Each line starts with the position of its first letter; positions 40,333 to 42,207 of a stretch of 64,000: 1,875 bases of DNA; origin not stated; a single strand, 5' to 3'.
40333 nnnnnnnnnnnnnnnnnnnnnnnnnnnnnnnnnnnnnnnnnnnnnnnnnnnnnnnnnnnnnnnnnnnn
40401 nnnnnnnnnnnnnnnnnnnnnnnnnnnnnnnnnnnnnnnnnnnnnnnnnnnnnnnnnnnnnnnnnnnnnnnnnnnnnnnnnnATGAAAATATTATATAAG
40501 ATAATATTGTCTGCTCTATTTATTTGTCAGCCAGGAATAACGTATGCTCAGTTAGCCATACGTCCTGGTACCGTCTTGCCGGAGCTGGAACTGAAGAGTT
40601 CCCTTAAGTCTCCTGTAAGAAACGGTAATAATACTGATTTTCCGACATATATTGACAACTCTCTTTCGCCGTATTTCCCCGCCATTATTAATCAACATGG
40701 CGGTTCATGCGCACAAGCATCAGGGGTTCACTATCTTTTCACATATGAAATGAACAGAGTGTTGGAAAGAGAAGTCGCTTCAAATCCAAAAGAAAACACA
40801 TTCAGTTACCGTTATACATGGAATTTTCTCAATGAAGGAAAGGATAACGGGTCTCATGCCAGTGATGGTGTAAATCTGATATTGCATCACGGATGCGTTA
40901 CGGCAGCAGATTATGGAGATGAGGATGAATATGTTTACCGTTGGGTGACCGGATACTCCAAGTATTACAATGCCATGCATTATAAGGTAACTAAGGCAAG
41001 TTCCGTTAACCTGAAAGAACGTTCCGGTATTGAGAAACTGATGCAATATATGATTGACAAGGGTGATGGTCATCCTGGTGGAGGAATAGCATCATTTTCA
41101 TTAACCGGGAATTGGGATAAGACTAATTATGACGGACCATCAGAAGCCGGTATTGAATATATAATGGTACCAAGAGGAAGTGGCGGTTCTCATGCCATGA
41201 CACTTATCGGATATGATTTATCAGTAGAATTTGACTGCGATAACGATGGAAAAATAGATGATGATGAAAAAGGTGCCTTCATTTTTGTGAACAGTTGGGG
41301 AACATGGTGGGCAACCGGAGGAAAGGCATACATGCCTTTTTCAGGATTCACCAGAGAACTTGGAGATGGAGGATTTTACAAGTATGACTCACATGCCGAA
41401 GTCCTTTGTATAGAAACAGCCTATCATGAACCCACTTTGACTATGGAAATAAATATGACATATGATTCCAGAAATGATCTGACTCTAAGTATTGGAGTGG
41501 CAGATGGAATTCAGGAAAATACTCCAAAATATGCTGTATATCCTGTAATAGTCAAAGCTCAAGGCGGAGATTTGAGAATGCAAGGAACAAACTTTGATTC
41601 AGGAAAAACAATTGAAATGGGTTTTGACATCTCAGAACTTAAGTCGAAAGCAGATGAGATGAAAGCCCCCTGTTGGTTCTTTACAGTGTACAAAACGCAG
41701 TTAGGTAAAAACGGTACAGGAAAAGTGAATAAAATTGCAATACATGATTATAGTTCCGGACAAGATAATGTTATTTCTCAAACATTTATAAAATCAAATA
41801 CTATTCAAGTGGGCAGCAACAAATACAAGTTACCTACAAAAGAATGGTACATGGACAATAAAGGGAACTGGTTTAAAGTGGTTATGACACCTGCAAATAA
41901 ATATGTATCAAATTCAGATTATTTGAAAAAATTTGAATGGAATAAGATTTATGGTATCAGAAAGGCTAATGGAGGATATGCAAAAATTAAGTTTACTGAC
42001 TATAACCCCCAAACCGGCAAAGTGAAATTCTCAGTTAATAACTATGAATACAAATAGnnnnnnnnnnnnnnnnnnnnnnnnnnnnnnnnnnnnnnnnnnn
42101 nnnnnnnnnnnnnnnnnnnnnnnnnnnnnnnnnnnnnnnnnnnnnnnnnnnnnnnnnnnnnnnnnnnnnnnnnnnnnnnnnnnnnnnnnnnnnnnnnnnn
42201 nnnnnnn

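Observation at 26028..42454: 16-kb outer-membrane locus joining a TonB receptor module to two different cysteine-peptidase folds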

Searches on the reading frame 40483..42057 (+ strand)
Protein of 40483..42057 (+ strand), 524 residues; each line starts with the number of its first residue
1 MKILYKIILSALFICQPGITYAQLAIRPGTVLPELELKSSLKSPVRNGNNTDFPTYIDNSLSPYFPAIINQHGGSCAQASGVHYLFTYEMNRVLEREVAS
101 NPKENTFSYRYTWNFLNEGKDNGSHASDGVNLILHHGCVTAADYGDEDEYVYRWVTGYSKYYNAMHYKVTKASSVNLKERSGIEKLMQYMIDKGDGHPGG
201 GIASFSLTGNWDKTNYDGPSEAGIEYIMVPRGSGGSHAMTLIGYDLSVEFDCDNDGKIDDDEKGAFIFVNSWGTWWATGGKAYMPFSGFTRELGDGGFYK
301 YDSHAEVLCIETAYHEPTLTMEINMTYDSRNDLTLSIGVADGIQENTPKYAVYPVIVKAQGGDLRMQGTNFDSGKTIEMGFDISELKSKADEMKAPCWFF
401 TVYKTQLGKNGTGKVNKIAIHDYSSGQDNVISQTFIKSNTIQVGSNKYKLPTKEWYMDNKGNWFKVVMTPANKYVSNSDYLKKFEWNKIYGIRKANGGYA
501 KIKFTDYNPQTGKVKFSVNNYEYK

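Call 4: search_protein_families(library=pfam, proteins=[window:40483-42057:+], max_evalue=0.01)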
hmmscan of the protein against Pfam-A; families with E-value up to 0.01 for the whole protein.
window:40483-42057:+ (524 aa): 1 family
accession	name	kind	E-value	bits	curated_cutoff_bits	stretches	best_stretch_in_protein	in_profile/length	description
PF14064.11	HmuY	-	0.0034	18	27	1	445-514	92-149/157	HmuY protein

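Call 5: search_protein_families(library=ncbifam, proteins=[window:40483-42057:+], max_evalue=0.01)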
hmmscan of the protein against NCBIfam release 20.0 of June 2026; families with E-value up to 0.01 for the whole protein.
window:40483-42057:+ (524 aa): 0 families

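Call 8: search_solved_structures(query=window:40483-42057:+, max_evalue=1, show_alignments=2)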
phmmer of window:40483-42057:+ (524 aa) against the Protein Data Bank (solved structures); distinct sequences matched with E-value up to 1: 0.

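Call 17: find_homologous_proteins(query=window:40483-42057:+)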
Query window:40483-42057:+ (524 aa): 188 proteins with E <= 0.001 among 5232 candidates; the best 120 are listed.
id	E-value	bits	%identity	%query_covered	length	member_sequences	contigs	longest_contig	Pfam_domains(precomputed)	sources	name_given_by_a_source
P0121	0.0e+0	1221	99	100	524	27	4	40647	-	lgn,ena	-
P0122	2.7e-218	744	59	100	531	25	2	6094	-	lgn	-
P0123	1.8e-207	709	59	100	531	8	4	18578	-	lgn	-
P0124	3.5e-205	701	58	100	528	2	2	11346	-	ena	-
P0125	1.6e-173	597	52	99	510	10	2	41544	-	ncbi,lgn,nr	ncbi:MAG: hypothetical protein MJY66_04335 [Bacteroidaceae bacterium]|nr:hypothetical protein [Bacte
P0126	5.1e-172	592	52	96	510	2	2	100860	-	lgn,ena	-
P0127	1.1e-167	577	52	93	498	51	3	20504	-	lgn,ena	-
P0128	2.2e-163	563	50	100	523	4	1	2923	-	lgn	-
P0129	1.2e-162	561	52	96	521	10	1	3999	-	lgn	-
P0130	1.7e-162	560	50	100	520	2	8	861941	-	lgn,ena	-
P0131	5.6e-162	558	51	100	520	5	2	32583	-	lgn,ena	-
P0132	7.2e-162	558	50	96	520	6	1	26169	-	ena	-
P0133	1.7e-161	557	51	96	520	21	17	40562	-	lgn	-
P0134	2.1e-161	557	51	100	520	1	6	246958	-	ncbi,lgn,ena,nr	ncbi:MAG: hypothetical protein IKX55_03455 [Bacteroidaceae bacterium]|nr:hypothetical protein [Bacte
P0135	8.7e-161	555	50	96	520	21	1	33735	-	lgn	-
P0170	1.9e-94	336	38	93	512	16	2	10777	PF14064.12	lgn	-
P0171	3.2e-94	335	37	98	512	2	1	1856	PF14064.12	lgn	-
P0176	1.1e-90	323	39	85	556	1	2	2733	PF18962.8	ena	-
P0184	3.9e-83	298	41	72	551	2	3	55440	-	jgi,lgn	jgi:hypothetical protein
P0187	6.0e-82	294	37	86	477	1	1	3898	PF00112.30,PF14064.12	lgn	-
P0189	3.8e-81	292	35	98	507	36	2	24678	PF00112.30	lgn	-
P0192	9.8e-79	284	34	98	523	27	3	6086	PF14064.12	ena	-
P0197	2.2e-77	279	39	71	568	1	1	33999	PF18962.8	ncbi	-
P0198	5.4e-77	278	35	93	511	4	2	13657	PF14064.12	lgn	-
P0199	1.6e-76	276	35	97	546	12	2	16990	PF14064.12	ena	-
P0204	7.9e-76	274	35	97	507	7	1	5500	PF14064.12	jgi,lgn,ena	-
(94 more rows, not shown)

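Call 26: find_related_loci(query=A1, collection=genome_contigs, flank=10000)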
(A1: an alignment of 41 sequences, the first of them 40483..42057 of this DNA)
Query A1 (524 aa) in genome_contigs; peptide patterns used: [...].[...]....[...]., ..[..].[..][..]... (x = any residue, [..] = any of these).
600 stretches matched a pattern (row limit reached: there are more); 537 encode a relative of the query (tblastn E <= 1e-3); the best 80 are kept; 80 distinct loci.
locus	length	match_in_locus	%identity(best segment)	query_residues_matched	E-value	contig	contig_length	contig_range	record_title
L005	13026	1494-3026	52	2-522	5e-177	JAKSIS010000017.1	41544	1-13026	MAG: Bacteroidaceae bacterium isolate Horse_feces27 MAG027_17, whole genome shotgun sequence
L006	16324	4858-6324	52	35-522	5e-169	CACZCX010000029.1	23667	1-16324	MAG: uncultured Bacteroidales bacterium isolate RUG12511 genome assembly, contig: RUG12511_asm_29, whole genome shotgun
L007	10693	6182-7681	50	22-524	2e-161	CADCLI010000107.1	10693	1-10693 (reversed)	MAG: uncultured Bacteroidales bacterium isolate RUG14751 genome assembly, contig: RUG14751_asm_107, whole genome shotgun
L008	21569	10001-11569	50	1-522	1e-158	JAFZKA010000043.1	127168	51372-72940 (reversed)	MAG: Bacteroidaceae bacterium isolate RGIG7837 Water_buffalos_Reticulum-4__c364331, whole genome shotgun sequence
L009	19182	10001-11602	46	1-524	6e-147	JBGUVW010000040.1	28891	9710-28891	MAG: Bacteroidaceae bacterium isolate ruminal_MAG_91 ruminal_MAG_91_contig_0040, whole genome shotgun sequence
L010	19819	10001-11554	44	1-522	2e-138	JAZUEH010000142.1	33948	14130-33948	MAG: Bacteroidaceae bacterium isolate T1900045300_TH20190070.MAGScoT_cleanbin_000028 SGB_6139_k141_730159, whole genome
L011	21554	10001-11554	44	1-522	1e-137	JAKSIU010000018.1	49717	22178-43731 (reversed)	MAG: Bacteroidaceae bacterium isolate Horse_feces29 MAG029_18, whole genome shotgun sequence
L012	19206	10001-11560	50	1-522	1e-163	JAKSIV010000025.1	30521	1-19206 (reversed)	MAG: Bacteroidaceae bacterium isolate Horse_feces30 MAG030_25, whole genome shotgun sequence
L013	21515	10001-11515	49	4-522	1e-158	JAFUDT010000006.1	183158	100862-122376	MAG: Bacteroidales bacterium isolate RGIG4402 Roe_deer_Omasum-2__c1142, whole genome shotgun sequence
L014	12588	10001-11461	40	23-517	8e-105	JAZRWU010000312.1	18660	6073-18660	MAG: Bacteroidales bacterium isolate T1900044951_TA20190004.MAGScoT_cleanbin_000060 SGB_3671_k141_125914, whole genome s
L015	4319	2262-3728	37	7-511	2e-103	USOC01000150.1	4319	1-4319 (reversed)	uncultured Prevotellaceae bacterium isolate UMGS1912 genome assembly, contig: NODE_6502_length_4319_cov_2.201556, whole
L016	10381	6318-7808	37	12-516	7e-100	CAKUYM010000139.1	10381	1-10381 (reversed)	MAG: uncultured Bacteroides sp. isolate REFINED_METABAT215_TOP10_CONTIGS_1500_ASSEMBLY_K77_MERGED__Hadza_MoBio_hadza-I-L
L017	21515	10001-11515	35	1-514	2e-97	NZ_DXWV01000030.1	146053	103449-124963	MAG: Bacteroides sp. isolate HRGM_Genome_3638 HRGM_Genome_3638_30, whole genome shotgun sequence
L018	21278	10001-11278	38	15-437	1e-90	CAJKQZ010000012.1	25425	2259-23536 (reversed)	MAG TPA_asm: uncultured Prevotellaceae bacterium isolate ERR1190974-bin.14 genome assembly, contig: NODE_1337_length_254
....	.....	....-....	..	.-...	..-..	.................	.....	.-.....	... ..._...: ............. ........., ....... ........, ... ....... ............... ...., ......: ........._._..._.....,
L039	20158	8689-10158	34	5-516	3e-78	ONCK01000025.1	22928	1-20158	uncultured Prevotellaceae bacterium isolate RUG174 genome assembly, contig: scaffold_1768, whole genome shotgun sequence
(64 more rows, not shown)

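Call 33: predict_structure(alignment_id=A1)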
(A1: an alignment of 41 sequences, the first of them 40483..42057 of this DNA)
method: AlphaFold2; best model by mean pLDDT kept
length: 524 residues; sequences in the alignment: 41
mean_pLDDT: 88.5   pTM: 0.86
mean pLDDT of the five models: 88.5, 87.5, 87.3, 86.4, 85.1
residues with pLDDT >= 90: 345; 70-90: 116; 50-70: 51; < 50: 12
segments of 3 or more residues with pLDDT < 50: 15-20, 46-50
pLDDT, mean of each block of 10 residues (from residue 1): 70 51 87 87 50 90 98 94 98 98 97 90 93 97 92 94 98 96 96 93 93 95 96 87 98 92 96 96 96 85 84 98 96 96 92 90 87 95 97 97 92 96 96 86 94 86 75 57 65 80 76 79 59
secondary structure, 60 per line:
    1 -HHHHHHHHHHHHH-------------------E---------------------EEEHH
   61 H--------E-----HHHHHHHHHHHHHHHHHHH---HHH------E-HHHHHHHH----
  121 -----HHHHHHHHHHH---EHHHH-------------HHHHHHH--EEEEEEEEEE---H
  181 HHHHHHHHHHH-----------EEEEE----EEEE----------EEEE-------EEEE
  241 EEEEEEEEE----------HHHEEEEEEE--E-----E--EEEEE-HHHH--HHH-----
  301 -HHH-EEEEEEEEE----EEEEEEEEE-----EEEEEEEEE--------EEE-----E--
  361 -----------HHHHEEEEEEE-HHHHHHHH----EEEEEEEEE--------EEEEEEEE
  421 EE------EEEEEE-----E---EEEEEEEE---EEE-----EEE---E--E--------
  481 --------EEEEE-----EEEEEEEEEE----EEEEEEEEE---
elements in order: H2-14 E56-58 H76-94 H109-116 H126-136 H141-144 H158-164 E167-176 H180-191 E203-207 E212-215 E226-229 E237-249 E263-269 E281-285 H287-290 E306-314 E319-327 E333-341 E350-352 H372-375 E376-382 H384-391 E396-404 E413-422 E429-434 E444-451 E455-457 E463-465 E489-493 E499-508 E513-521

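Call 35: search_protein_families(library=pfam, proteins=[window:40483-42057:+], max_evalue=10)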
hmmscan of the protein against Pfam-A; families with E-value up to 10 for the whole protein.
window:40483-42057:+ (524 aa): 3 families
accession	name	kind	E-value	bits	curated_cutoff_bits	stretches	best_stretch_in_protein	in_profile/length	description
PF14064.11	HmuY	-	0.0034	18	27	1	445-514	92-149/157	HmuY protein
PF15805.10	SCNM1_acidic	-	0.85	9.8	27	1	450-465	14-29/47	Acidic C-terminal region of sodium channel modifier 1 SCNM1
PF00036.39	EF-hand_1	-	8.2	6.7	25.4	1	249-262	8-21/29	EF hand domain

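Call 36: fold_search(model_id=the predicted structure, library=pdb)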
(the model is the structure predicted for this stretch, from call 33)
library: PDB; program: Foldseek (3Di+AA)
matches with E <= 10: 906; with E <= 0.001: 250
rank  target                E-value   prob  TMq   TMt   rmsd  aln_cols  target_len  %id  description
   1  3ois_B                5.5e-08  1.00  0.35  0.64   6.0       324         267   15  Crystal Structure Xylellain, a cysteine protease from Xylella fastidiosa (released 2011-08-03)
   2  3ois_A                8.8e-08  1.00  0.36  0.65   5.8       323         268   14  Crystal Structure Xylellain, a cysteine protease from Xylella fastidiosa (released 2011-08-03)
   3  4ci7_B                9.8e-08  1.00  0.32  0.36  14.6       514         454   12  The crystal structure of the cysteine protease and lectin-like domains of Cwp84, a surface layer associated protein of (released 2014-05-14)
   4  5vpk_A                1.1e-07  1.00  0.33  0.71   5.3       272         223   16  CRYSTAL STRUCTURE OF MITE ALLERGEN DER F 1 (released 2017-05-24)
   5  5vcn_A                1.1e-07  1.00  0.33  0.70   5.0       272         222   15  THE CRYSTAL STRUCTURE OF DER P 1 ALLERGEN COMPLEXED WITH FAB FRAGMENT OF MAB 5H8 (released 2017-04-26)
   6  1s4v_B                1.6e-07  1.00  0.30  0.62   6.3       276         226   16  The 2.0 A crystal structure of the KDEL-tailed cysteine endopeptidase functioning in programmed cell death of Ricinus  (released 2004-03-16)
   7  1mir_A                1.6e-07  1.00  0.32  0.50   8.7       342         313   14  RAT PROCATHEPSIN B (released 1997-01-11)
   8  4d59_A                1.6e-07  1.00  0.31  0.38  14.7       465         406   12  Clostridial Cysteine protease Cwp84 C116A after propeptide cleavage (released 2015-03-04)
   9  4ci7_A                2.2e-07  1.00  0.35  0.40  14.0       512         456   13  The crystal structure of the cysteine protease and lectin-like domains of Cwp84, a surface layer associated protein of (released 2014-05-14)
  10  2fq9_A                2.5e-07  1.00  0.32  0.71   6.0       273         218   13  Cathepsin S with nitrile inhibitor (released 2006-03-21)
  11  1pbh                  2.5e-07  1.00  0.33  0.51   8.0       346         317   14  CRYSTAL STRUCTURE OF HUMAN RECOMBINANT PROCATHEPSIN B AT 3.2 ANGSTROM RESOLUTION (released 1998-02-25)
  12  8z78_B                2.9e-07  1.00  0.31  0.71   5.3       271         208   16  Crystal structure of Procerain-B from Calotropis gigantea with glycerol (released 2025-04-23)
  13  6yyp_BBB              2.9e-07  1.00  0.32  0.71   6.1       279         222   12  Structure of Cathepsin S in complex with Compound 2 (released 2021-05-12)
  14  2xu5                  3.1e-07  1.00  0.33  0.73   4.8       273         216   15  CATHEPSIN L WITH A NITRILE INHIBITOR (released 2011-01-12)
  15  1ms6                  3.1e-07  1.00  0.32  0.71   5.7       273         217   13  Dipeptide Nitrile Inhibitor Bound to Cathepsin S. (released 2003-04-22)
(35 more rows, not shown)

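Call 52: find_encoding_contigs(protein=P0197, flank=10000, max_places=2)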
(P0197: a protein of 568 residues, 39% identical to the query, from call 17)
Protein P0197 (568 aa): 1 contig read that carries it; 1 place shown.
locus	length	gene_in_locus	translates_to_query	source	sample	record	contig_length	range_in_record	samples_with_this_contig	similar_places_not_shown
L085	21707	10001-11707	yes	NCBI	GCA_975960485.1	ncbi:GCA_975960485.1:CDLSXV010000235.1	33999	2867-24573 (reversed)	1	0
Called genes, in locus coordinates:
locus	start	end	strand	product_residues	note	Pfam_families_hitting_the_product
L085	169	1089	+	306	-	PF20244:DUF6599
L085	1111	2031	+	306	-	-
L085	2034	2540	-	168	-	-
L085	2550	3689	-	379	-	PF04055:Radical_SAM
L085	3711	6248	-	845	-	PF01564:Spermine_synth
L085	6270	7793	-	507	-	PF01875:Memo, PF01871:AMMECR1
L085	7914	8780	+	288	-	PF01758:SBF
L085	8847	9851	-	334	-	PF16884:ADH_N_2, PF00107:ADH_zinc_N, PF13602:ADH_zinc_N_2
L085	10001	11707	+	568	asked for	PF18962:Por_Secre_tail (weak)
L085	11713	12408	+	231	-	PF03006:HlyIII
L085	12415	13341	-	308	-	-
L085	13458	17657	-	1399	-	PF01869:BcrAD_BadFG, PF09989:DUF2229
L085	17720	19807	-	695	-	PF00144:Beta-lactamase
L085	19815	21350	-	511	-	PF07364:DUF1485, PF07171:MlrC_C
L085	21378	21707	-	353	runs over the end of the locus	PF00144:Beta-lactamase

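Call 56: search_protein_families(library=pfam, proteins=[P0170, P0171, P0187, P0189, P0192, P0198, P0199, P0204, P0176, P0184], max_evalue=0.1)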
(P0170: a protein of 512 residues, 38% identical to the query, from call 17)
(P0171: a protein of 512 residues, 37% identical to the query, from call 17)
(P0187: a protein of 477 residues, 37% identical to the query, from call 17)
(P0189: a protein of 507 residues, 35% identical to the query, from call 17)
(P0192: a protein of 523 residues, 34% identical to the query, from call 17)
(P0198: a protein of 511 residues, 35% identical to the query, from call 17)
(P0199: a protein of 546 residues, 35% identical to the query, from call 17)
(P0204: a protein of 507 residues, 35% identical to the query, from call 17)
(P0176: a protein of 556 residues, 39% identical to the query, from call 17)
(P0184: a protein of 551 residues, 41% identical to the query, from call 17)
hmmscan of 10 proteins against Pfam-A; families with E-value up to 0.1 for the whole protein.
P0170 (512 aa): 2 families
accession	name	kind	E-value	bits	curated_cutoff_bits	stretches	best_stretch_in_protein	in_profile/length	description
PF14064.11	HmuY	-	8.8e-06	26.4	27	1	460-497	118-157/157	HmuY protein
PF00112.29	Peptidase_C1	-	0.012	16.1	20.7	1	235-280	164-201/220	Papain family cysteine protease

P0171 (512 aa): 1 family
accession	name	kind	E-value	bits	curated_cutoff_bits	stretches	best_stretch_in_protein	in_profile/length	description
PF14064.11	HmuY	-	2.1e-05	25.1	27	1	465-497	121-157/157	HmuY protein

P0187 (477 aa): 2 families
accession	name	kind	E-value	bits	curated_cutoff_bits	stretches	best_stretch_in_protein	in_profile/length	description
PF00112.29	Peptidase_C1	-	1.5e-07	32.2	20.7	1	49-256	24-202/220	Papain family cysteine protease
PF14064.11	HmuY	-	1.8e-05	25.4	27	1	440-468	117-145/157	HmuY protein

P0189 (507 aa): 2 families
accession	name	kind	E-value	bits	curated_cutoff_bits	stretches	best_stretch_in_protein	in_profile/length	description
PF00112.29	Peptidase_C1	-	2.6e-06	28.1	20.7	1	121-274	67-201/220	Papain family cysteine protease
PF14064.11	HmuY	-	0.0021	18.6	27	1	454-492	118-157/157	HmuY protein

P0192 (523 aa): 3 families
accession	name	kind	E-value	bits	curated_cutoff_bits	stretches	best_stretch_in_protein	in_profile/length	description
PF14064.11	HmuY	-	1.3e-05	25.9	27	1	471-504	115-146/157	HmuY protein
PF00112.29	Peptidase_C1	-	0.00012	22.6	20.7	1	132-292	67-202/220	Papain family cysteine protease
PF22839.2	DUF7015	-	0.0068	17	35.2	1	452-522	26-92/100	Domain of unknown function (DUF7015)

P0198 (511 aa): 2 families
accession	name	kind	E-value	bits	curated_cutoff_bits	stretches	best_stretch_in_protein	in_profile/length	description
PF14064.11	HmuY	-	2.3e-05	25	27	1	460-499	115-157/157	HmuY protein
PF00112.29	Peptidase_C1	-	0.0075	16.8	20.7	1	205-279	138-198/220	Papain family cysteine protease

P0199 (546 aa): 2 families
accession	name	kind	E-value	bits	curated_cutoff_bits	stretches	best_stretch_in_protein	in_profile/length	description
PF14064.11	HmuY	-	5e-05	23.9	27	1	496-527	117-146/157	HmuY protein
PF00112.29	Peptidase_C1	-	0.00051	20.6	20.7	1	262-315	155-202/220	Papain family cysteine protease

P0204 (507 aa): 1 family
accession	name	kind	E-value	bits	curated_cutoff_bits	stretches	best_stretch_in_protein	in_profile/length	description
PF14064.11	HmuY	-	2.8e-05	24.7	27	1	459-496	118-157/157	HmuY protein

P0176 (556 aa): 2 families
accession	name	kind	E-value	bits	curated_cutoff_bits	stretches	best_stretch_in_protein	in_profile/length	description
PF18962.6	Por_Secre_tail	-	2.8e-10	40.8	27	1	479-555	1-75/75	Secretion system C-terminal sorting domain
PF00112.29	Peptidase_C1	-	0.00046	20.8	20.7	1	244-295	164-202/220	Papain family cysteine protease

P0184 (551 aa): 1 family
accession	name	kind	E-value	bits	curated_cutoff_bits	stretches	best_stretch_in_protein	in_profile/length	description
PF18962.6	Por_Secre_tail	-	0.016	16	27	1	472-550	2-75/75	Secretion system C-terminal sorting domain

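Call 61: find_homologous_proteins(query=L017:7818-10004:+)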
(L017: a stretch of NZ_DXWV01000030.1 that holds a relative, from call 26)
Query L017:7818-10004:+ (728 aa): 2773 proteins with E <= 0.001 among 8000 candidates; the best 120 are listed.
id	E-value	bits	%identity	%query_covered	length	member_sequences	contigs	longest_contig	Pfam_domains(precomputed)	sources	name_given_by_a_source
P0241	0.0e+0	1655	100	100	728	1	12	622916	PF13646.13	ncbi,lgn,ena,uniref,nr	ncbi:hypothetical protein [Bacteroides sp.]|uniref:HEAT repeat domain-containing protein n=1 Tax=Bac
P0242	0.0e+0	1653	100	100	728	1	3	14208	PF13646.13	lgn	-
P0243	0.0e+0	1650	100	100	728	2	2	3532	PF13646.13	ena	-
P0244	0.0e+0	1605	97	100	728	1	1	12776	PF13646.13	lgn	-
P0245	0.0e+0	1594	96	100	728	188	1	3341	PF13646.13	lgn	-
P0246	0.0e+0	1574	96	100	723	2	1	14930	PF13646.13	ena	-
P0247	0.0e+0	1557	94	100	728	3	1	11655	PF13646.13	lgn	-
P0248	0.0e+0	1399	88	100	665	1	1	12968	PF13646.13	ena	-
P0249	0.0e+0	1211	96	76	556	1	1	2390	PF13646.13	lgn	-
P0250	0.0e+0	1211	96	76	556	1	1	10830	PF13646.13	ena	-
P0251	0.0e+0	1208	96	76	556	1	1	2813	PF13646.13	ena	-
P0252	0.0e+0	1207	96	76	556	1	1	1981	PF13646.13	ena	-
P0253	0.0e+0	1205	96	76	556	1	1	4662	PF13646.13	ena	-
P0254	0.0e+0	1170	96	74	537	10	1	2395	PF13646.13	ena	-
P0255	1.8e-294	997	61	100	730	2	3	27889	PF13646.13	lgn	-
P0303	7.9e-243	826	52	98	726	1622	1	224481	PF13646.13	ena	-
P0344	1.4e-231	789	50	98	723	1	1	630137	PF13646.13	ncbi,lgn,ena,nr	ncbi:MAG: HEAT repeat domain-containing protein [Bacteroides sp.]|nr:HEAT repeat domain-containing p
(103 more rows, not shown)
